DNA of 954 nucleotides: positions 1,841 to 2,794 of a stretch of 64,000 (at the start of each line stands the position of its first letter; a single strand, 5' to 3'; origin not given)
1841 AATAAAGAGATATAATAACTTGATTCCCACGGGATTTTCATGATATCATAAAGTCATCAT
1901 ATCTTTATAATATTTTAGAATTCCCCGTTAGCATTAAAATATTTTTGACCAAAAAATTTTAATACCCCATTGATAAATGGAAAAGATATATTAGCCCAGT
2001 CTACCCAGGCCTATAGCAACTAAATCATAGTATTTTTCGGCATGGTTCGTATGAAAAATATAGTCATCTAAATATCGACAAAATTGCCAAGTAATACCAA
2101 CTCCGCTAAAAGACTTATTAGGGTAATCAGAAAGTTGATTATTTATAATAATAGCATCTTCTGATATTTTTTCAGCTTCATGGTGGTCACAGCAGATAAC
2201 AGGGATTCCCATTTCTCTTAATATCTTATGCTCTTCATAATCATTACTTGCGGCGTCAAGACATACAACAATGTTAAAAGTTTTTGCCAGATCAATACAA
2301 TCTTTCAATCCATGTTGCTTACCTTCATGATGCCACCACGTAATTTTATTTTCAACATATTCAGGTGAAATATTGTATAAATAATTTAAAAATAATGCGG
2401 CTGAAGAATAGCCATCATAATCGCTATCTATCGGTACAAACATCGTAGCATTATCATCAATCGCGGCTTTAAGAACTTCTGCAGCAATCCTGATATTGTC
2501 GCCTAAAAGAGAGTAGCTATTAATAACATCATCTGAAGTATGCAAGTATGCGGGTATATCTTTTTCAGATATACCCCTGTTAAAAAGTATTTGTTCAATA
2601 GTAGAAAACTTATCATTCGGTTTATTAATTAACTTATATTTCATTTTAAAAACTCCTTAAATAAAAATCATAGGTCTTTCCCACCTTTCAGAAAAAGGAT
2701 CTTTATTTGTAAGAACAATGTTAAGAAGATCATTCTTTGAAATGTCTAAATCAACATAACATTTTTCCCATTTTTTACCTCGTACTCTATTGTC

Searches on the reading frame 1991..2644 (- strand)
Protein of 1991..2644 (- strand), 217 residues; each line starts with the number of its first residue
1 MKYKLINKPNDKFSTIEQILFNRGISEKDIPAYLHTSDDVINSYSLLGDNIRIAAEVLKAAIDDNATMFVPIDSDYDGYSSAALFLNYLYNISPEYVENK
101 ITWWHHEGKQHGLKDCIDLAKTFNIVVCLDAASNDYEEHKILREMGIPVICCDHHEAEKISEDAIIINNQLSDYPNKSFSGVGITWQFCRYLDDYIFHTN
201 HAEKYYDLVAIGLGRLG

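Call 37: search_protein_families(library=pfam, proteins=[window:1991-2644:-], max_evalue=0.001)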
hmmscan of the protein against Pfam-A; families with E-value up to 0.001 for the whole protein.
window:1991-2644:- (217 aa): 1 family
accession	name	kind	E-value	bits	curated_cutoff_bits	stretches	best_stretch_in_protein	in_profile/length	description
PF01368.27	DHH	-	2.9e-12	47.4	28.1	1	73-212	7-124/125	DHH family, N-terminal domain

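Call 45: find_encoding_contigs(protein=window:1991-2644:-, flank=10000, max_places=3)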
Protein window:1991-2644:- (217 aa): 12 contigs read that carry it; 3 places shown.
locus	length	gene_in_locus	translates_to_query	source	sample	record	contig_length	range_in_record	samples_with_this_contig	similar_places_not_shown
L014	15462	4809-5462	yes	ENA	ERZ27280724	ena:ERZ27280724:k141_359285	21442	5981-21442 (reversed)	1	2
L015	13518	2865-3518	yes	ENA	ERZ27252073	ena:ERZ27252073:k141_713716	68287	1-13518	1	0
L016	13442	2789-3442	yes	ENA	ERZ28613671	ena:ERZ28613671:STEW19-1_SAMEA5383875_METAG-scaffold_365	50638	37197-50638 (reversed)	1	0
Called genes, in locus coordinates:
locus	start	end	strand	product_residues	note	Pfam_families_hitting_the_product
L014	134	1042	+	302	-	PF13479:AAA_24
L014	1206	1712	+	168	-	PF26927:Phage_SPbeta_YorH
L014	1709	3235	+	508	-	PF00772:DnaB, PF03796:DnaB_C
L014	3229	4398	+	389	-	-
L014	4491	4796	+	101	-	-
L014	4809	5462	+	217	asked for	PF01368:DHH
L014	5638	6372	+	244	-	PF01541:GIY-YIG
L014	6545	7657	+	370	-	PF02272:DHHA1 (weak), PF17768:RecJ_OB (weak)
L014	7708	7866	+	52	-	-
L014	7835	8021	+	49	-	-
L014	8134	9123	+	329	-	PF13245:AAA_19 (weak), PF13604:AAA_30, PF13538:UvrD_C_2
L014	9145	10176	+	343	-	PF19237:DUF5889 (weak)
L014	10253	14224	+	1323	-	PF02811:PHP, PF07733:DNA_pol3_alpha, PF17657:DNA_pol3_finger, PF14579:HHH_6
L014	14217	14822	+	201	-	PF00625:Guanylate_kin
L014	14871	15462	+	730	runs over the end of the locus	PF03477:ATP-cone, PF13597:NRDD, PF01228:Gly_radical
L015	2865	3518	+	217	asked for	PF01368:DHH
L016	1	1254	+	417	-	?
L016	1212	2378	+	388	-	-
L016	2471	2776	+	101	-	-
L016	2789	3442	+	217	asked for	PF01368:DHH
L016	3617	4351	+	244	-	PF01541:GIY-YIG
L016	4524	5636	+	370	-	PF02272:DHHA1 (weak), PF17768:RecJ_OB (weak)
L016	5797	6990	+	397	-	PF13086:AAA_11 (faint), PF13245:AAA_19, PF13604:AAA_30, PF01443:Viral_helicase1, PF13401:AAA_22 (weak), PF13538:UvrD_C_2, PF13361:UvrD_C (weak)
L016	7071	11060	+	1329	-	PF02811:PHP, PF07733:DNA_pol3_alpha, PF17657:DNA_pol3_finger, PF14579:HHH_6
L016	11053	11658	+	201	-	PF00625:Guanylate_kin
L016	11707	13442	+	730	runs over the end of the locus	PF03477:ATP-cone, PF13597:NRDD, PF01228:Gly_radical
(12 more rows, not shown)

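Call 47: find_homologous_proteins(query=L016:11707-13441:+, max_evalue=1e-100)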
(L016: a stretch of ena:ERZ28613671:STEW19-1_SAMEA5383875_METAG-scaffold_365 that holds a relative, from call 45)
Query L016:11707-13441:+ (578 aa): 8000 proteins with E <= 1e-100 among 8000 candidates; the best 120 are listed.
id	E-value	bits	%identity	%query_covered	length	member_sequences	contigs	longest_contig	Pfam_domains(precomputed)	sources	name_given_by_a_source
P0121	0.0e+0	1307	98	100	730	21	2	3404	PF03477.22,PF01228.27,PF13597.12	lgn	-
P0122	2.1e-296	1002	75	99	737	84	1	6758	PF03477.22,PF01228.27,PF13597.12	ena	-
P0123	5.5e-279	944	72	100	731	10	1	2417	PF03477.22,PF01228.27,PF13597.12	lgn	-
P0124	8.6e-272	921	73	97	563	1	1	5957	PF03477.22,PF13597.12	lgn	-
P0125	8.9e-271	917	73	97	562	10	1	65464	PF03477.22,PF13597.12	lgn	-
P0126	2.6e-248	843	65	100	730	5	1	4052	PF03477.22,PF01228.27,PF13597.12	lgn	-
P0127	1.9e-246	837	63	100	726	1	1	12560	PF03477.22,PF01228.27,PF13597.12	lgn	-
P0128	2.0e-243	827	64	99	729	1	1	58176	PF03477.22,PF01228.27,PF13597.12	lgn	-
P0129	4.2e-237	806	66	94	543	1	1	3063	PF03477.22,PF13597.12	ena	-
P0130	2.3e-219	748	59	100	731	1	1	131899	PF03477.22,PF01228.27,PF13597.12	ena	-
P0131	8.0e-219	746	59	100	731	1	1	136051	PF03477.22,PF01228.27,PF13597.12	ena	-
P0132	6.2e-216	736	59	100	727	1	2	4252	PF03477.22,PF01228.27,PF13597.12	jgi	-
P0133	7.0e-214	730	58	100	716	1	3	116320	PF03477.22,PF01228.27,PF13597.12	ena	-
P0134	1.7e-212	725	58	99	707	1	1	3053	PF03477.22,PF01228.27,PF13597.12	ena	-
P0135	2.5e-212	724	58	99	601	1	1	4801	PF03477.22,PF13597.12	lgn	-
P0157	2.3e-208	711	57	99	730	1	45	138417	PF03477.22,PF01228.27,PF13597.12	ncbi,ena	-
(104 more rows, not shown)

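Call 48: find_encoding_contigs(protein=P0133, flank=10000, max_places=2)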
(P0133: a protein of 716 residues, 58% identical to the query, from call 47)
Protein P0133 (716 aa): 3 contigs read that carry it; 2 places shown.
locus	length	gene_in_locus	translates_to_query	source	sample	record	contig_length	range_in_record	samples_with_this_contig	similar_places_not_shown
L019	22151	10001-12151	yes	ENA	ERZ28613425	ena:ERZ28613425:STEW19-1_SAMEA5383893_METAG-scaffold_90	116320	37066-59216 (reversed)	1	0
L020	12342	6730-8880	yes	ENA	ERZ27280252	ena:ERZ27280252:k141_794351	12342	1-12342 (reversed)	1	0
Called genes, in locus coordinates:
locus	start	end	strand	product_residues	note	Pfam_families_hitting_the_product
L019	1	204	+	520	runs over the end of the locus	PF00772:DnaB (weak), PF03796:DnaB_C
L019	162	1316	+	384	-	-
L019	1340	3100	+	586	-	PF01368:DHH, PF17768:RecJ_OB (weak)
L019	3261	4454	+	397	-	PF13086:AAA_11 (faint), PF13245:AAA_19, PF13604:AAA_30, PF01443:Viral_helicase1, PF13401:AAA_22 (weak), PF13538:UvrD_C_2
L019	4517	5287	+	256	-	PF19237:DUF5889 (weak)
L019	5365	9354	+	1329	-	PF02811:PHP, PF07733:DNA_pol3_alpha, PF17657:DNA_pol3_finger, PF14579:HHH_6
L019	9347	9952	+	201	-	PF00625:Guanylate_kin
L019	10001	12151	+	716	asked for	PF03477:ATP-cone, PF13597:NRDD, PF01228:Gly_radical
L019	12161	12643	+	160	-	PF13353:Fer4_12, PF04055:Radical_SAM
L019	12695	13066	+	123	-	-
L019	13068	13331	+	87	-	-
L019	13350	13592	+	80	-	-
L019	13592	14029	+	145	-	PF00692:dUTPase, PF22769:DCD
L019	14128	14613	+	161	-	-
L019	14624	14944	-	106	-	-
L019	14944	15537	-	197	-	-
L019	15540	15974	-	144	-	-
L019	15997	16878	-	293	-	-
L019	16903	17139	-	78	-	-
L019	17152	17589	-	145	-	-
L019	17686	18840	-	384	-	-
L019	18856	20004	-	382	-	-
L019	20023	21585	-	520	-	-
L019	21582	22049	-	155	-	-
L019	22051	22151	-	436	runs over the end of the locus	-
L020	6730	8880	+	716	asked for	PF03477:ATP-cone, PF13597:NRDD, PF01228:Gly_radical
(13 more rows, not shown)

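Call 49: find_encoding_contigs(protein=P0121, flank=10000, max_places=3)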
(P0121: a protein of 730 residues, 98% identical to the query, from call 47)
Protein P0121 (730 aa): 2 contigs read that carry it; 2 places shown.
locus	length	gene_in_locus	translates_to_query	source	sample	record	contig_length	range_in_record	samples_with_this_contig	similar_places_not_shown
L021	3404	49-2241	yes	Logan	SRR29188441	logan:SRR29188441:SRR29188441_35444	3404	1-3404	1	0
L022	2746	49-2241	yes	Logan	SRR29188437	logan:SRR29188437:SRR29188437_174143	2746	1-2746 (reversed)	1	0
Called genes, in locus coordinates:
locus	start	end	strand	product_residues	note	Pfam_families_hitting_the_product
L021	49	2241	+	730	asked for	PF03477:ATP-cone, PF13597:NRDD, PF01228:Gly_radical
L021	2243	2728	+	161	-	PF13353:Fer4_12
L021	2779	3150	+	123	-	-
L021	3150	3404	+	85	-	?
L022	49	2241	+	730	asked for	PF03477:ATP-cone, PF13597:NRDD, PF01228:Gly_radical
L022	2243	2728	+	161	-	PF13353:Fer4_12, PF04055:Radical_SAM (faint)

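Call 50: search_protein_families(library=ncbifam, proteins=[L021:2243-2728:+, L019:12161-12643:+, P0121, P0133], max_evalue=0.001)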
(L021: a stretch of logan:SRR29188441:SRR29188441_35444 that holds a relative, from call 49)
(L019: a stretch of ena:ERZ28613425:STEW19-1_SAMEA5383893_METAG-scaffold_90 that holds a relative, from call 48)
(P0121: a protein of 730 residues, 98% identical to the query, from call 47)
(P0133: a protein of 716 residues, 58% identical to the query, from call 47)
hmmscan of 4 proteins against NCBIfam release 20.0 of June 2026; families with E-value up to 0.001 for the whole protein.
L021:2243-2728:+ (161 aa): 7 families
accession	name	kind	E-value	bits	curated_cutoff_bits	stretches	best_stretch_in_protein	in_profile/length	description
TIGR02491.1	NrdG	equivalog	3.4e-44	150.5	126.1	1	2-156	1-152/154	anaerobic ribonucleoside-triphosphate reductase activating protein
NF008335.0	PRK11121.1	equivalog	8.7e-36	123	199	1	1-155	1-151/154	anaerobic ribonucleoside-triphosphate reductase-activating protein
TIGR02826.1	RNR_activ_nrdG3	equivalog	1.3e-13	51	151.7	1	17-157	16-138/148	anaerobic ribonucleoside-triphosphate reductase activating protein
TIGR02495.1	NrdG2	equivalog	9.4e-08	31.6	131.15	1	20-81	20-78/193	anaerobic ribonucleoside-triphosphate reductase activating protein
TIGR02493.1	PFLA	equivalog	1.4e-07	31.2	231.75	1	11-79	10-79/235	pyruvate formate-lyase-activating protein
NF008356.0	PRK11145.1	equivalog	1.7e-06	27.5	375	1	11-68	15-66/246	pyruvate formate lyase 1-activating protein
TIGR04041.1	activase_YjjW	hypoth_equivalog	0.0002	20.9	250.2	1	10-40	11-41/276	YjjW family glycine radical enzyme activase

L019:12161-12643:+ (160 aa): 14 families
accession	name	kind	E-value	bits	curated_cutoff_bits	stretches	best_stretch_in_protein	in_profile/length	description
TIGR02491.1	NrdG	equivalog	2e-42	144.7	126.1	1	2-155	1-152/154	anaerobic ribonucleoside-triphosphate reductase activating protein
NF008335.0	PRK11121.1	equivalog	1.4e-32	112.6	199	1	1-154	1-151/154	anaerobic ribonucleoside-triphosphate reductase-activating protein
TIGR02826.1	RNR_activ_nrdG3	equivalog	2.4e-15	56.7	151.7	1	16-156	14-138/148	anaerobic ribonucleoside-triphosphate reductase activating protein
TIGR02493.1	PFLA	equivalog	5.8e-11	42.2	231.75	1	16-154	12-146/235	pyruvate formate-lyase-activating protein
TIGR02495.1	NrdG2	equivalog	5.6e-09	35.6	131.15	1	4-86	3-82/193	anaerobic ribonucleoside-triphosphate reductase activating protein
NF008356.0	PRK11145.1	equivalog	2e-08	33.9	375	1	16-154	19-151/246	pyruvate formate lyase 1-activating protein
TIGR02494.1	PFLE_PFLC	subfamily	1.5e-05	24.4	174.35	1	15-43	12-40/293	glycyl-radical enzyme activating protein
NF007483.0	PRK10076.1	equivalog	2e-05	23.9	326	1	11-41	31-61/292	[formate-C-acetyltransferase]-activating enzyme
NF033719.1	ind_deCO2_activ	equivalog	4.3e-05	23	425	0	16-40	15-39/302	indoleacetate decarboxylase activase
TIGR04041.1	activase_YjjW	hypoth_equivalog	5.8e-05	22.6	250.2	1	17-42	17-42/276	YjjW family glycine radical enzyme activase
NF048008.1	SfplDhtActHpfHKleb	equivalog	8.4e-05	22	500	1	11-55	9-53/308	(2S)-3-sulfopropanediol dehydratase activating enzyme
TIGR04003.1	rSAM_BssD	equivalog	0.00031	20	496.45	1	15-40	14-39/314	[benzylsuccinate synthase]-activating enzyme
NF033717.2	HPDL_rSAM_activ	equivalog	0.00049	19.5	420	0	16-42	18-44/311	4-hydroxyphenylacetate decarboxylase activase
NF043069.1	T4HPD_activ_SAM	equivalog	0.00056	19.4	425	0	13-41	13-41/299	trans-4-hydroxy-L-proline dehydratase activase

P0121 (730 aa): 13 families
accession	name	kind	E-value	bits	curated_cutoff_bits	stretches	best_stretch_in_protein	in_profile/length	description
NF006732.0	PRK09263.1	equivalog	6.8e-239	795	657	1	2-725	3-708/712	anaerobic ribonucleoside-triphosphate reductase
TIGR02487.1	NrdD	equivalog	2.8e-133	445.5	326.35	1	116-720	2-579/581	anaerobic ribonucleoside-triphosphate reductase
NF005497.0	PRK07111.1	equivalog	2.6e-109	366.6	764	2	250-722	292-743/746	anaerobic ribonucleoside triphosphate reductase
NF011292.0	PRK14704.1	equivalog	1.3e-78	265.1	736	1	103-706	16-599/618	anaerobic ribonucleoside triphosphate reductase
NF006126.0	PRK08270.1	equivalog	8.1e-48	163.1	548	2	2-238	3-239/684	ribonucleoside triphosphate reductase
NF006127.0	PRK08271.1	equivalog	1.8e-22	79.6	545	2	426-721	357-626/631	anaerobic ribonucleoside-triphosphate reductase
NF006358.0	PRK08579.1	equivalog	4.7e-18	64.7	585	2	424-719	335-619/624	anaerobic ribonucleoside triphosphate reductase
TIGR02827.1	RNR_anaer_Bdell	equivalog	9.6e-17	60.7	568.3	2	425-720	327-595/596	anaerobic ribonucleoside-triphosphate reductase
NF005010.0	PRK06406.1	subfamily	2e-13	49.5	1125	1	3-95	6-100/771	vitamin B12-dependent ribonucleotide reductase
NF005544.0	PRK07207.1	equivalog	4.4e-13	47.9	965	1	3-100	35-136/965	ribonucleoside-diphosphate reductase subunit alpha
NF009028.0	PRK12364.1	equivalog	5.9e-12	44.4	1377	1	4-95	3-96/842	ribonucleoside-diphosphate reductase subunit alpha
NF009029.0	PRK12365.1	equivalog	1.9e-09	36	1350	1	2-110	118-234/1046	ribonucleoside-diphosphate reductase subunit alpha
NF006207.0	PRK08332.1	equivalog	4.4e-08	30.8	2400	1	4-93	6-95/1684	vitamin B12-dependent ribonucleotide reductase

P0133 (716 aa): 12 families
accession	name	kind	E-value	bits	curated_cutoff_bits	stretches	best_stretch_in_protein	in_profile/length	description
NF006732.0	PRK09263.1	equivalog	6.8e-260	864.4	657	1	2-715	3-706/712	anaerobic ribonucleoside-triphosphate reductase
TIGR02487.1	NrdD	equivalog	1.1e-139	466.7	326.35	1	116-714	2-581/581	anaerobic ribonucleoside-triphosphate reductase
NF005497.0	PRK07111.1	equivalog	1e-122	411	764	2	252-715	293-744/746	anaerobic ribonucleoside triphosphate reductase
NF011292.0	PRK14704.1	equivalog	1.4e-91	307.9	736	1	92-714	5-617/618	anaerobic ribonucleoside triphosphate reductase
NF006126.0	PRK08270.1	equivalog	9.9e-57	192.6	548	2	419-713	405-680/684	ribonucleoside triphosphate reductase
NF005544.0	PRK07207.1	equivalog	1.1e-16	59.8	965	1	3-99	35-136/965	ribonucleoside-diphosphate reductase subunit alpha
TIGR02827.1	RNR_anaer_Bdell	equivalog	2e-16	59.7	568.3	1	419-713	327-596/596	anaerobic ribonucleoside-triphosphate reductase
NF006358.0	PRK08579.1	equivalog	2.4e-16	59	585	1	419-712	336-620/624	anaerobic ribonucleoside triphosphate reductase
NF005010.0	PRK06406.1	subfamily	1e-14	53.8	1125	1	3-94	6-99/771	vitamin B12-dependent ribonucleotide reductase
NF009028.0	PRK12364.1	equivalog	1e-13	50.2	1377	1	4-95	3-96/842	ribonucleoside-diphosphate reductase subunit alpha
NF009029.0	PRK12365.1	equivalog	3.2e-13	48.6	1350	1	2-108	118-232/1046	ribonucleoside-diphosphate reductase subunit alpha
NF006207.0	PRK08332.1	equivalog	6.6e-09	33.6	2400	1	4-94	6-96/1684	vitamin B12-dependent ribonucleotide reductase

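Call 56: search_solved_structures(query=P0121, show_alignments=2, max_evalue=1e-10)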
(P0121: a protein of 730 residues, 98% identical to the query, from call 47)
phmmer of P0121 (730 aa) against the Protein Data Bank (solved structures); distinct sequences matched with E-value up to 1e-10: 3.
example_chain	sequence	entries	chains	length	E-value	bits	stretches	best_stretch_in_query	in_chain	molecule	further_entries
9d3x_A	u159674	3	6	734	2.5e-122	412.9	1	3-723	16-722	Anaerobic ribonucleoside-triphosphate reductase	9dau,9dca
1h78_A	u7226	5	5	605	7e-100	338.7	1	104-710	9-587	ANAEROBIC RIBONUCLEOTIDE-TRIPHOSPHATE REDUCTASE LARGE CHAIN | ANAEROBIC RIBONUCLEOTIDE-TRIPHOSPHATE REDUCTASE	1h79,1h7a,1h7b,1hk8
8p23_A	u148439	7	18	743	3.5e-62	214.1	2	240-723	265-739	Anaerobic ribonucleoside-triphosphate reductase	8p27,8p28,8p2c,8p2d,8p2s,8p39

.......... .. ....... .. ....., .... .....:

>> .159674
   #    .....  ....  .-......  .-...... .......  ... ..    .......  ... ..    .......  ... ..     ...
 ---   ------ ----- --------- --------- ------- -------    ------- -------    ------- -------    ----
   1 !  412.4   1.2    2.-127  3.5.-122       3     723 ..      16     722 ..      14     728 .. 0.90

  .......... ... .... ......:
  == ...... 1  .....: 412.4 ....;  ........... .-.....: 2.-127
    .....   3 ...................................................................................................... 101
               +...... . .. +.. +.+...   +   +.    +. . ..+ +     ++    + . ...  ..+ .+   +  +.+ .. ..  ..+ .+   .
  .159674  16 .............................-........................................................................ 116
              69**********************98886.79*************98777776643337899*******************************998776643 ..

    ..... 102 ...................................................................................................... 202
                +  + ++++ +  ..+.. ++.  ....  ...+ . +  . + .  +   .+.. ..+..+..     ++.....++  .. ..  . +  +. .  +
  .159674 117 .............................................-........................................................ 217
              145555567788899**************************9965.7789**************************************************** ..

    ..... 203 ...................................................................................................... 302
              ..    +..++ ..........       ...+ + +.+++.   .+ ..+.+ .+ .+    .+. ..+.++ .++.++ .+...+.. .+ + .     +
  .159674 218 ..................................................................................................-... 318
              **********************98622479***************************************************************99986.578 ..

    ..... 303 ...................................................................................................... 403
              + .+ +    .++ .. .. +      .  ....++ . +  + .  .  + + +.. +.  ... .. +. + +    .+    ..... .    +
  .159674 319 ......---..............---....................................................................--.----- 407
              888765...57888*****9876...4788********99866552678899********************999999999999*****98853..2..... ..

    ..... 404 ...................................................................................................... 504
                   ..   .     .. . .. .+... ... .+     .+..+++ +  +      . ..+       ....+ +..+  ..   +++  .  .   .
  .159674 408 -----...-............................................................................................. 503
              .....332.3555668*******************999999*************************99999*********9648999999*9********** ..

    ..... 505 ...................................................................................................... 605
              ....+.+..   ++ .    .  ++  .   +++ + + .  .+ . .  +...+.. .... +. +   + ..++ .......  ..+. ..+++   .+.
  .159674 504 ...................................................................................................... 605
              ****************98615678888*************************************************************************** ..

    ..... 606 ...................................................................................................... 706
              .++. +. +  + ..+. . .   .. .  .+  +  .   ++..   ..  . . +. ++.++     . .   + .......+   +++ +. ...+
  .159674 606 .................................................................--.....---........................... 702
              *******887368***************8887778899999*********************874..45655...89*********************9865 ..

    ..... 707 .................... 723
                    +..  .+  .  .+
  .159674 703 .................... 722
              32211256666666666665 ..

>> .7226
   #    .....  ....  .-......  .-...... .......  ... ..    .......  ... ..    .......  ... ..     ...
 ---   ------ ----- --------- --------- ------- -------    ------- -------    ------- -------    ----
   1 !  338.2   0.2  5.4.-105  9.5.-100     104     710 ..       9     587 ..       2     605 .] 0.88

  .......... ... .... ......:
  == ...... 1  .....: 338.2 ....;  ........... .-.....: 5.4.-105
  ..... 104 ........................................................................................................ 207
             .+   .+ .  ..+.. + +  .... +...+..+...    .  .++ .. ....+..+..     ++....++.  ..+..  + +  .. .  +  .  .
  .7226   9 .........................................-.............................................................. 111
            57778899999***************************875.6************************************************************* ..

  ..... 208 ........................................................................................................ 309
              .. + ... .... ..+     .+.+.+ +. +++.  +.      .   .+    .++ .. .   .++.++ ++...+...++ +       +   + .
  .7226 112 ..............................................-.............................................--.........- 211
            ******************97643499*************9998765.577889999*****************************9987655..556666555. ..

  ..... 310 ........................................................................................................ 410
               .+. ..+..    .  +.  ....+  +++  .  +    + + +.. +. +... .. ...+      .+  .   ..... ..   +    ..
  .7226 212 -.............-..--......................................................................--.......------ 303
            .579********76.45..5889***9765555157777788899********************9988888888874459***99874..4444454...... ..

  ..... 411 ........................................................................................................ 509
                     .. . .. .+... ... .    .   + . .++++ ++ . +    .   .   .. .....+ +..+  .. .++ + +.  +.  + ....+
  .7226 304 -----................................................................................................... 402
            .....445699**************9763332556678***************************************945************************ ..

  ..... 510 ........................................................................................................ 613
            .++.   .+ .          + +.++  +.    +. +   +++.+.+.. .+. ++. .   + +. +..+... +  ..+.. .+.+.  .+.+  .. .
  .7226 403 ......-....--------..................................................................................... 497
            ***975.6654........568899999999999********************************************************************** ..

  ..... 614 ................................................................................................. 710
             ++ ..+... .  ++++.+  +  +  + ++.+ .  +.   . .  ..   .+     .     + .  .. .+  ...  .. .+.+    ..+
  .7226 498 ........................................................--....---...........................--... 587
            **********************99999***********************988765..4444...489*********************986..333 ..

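Call 91: search_protein_families(library=phrogs, proteins=[L019:20023-21585:-, L019:18856-20004:-, L019:17686-18840:-, L019:15997-16878:-, L019:14944-15537:-], max_evalue=0.001)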
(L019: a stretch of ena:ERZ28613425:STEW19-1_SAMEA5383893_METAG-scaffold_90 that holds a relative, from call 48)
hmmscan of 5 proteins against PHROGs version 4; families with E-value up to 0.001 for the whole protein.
L019:20023-21585:- (520 aa): 0 families

L019:18856-20004:- (382 aa): 0 families

L019:17686-18840:- (384 aa): 0 families

L019:15997-16878:- (293 aa): 1 family
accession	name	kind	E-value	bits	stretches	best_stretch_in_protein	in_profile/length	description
phrog_16490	-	unknown function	6.5e-35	122.1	1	12-292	9-280/286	-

L019:14944-15537:- (197 aa): 0 families
